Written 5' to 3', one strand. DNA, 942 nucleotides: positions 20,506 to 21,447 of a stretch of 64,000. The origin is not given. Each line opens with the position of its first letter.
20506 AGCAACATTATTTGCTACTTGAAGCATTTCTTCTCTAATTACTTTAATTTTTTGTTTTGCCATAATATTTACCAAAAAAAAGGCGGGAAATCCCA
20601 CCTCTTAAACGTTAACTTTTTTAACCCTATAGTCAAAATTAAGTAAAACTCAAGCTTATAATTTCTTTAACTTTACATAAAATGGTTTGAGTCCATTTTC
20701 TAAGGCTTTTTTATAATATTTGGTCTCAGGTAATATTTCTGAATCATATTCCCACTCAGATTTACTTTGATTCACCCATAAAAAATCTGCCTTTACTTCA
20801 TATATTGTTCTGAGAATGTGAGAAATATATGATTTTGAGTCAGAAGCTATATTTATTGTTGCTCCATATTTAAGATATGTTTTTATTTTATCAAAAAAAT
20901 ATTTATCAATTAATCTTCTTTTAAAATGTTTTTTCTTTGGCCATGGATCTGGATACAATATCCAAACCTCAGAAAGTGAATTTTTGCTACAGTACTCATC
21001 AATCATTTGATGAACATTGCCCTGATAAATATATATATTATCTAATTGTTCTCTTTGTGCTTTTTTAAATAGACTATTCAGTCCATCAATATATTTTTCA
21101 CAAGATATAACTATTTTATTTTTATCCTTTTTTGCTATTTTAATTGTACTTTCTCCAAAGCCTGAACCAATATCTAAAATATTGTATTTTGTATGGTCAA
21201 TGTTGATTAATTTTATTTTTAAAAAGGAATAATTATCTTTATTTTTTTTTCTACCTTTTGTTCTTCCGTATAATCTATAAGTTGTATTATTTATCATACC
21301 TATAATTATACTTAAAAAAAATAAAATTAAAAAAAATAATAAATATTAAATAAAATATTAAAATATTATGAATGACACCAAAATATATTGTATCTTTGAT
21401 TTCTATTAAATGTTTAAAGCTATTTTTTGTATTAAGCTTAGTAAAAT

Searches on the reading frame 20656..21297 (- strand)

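Call 60: search_protein_families(library=pfam, proteins=[window:20656-21297:-], max_evalue=0.00001)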
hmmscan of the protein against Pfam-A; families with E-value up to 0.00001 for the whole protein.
window:20656-21297:- (213 aa): 1 family
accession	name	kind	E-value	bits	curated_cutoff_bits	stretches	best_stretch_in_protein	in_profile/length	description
PF02390.23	Methyltransf_4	-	5.8e-35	120.7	24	1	39-204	4-169/173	Putative methyltransferase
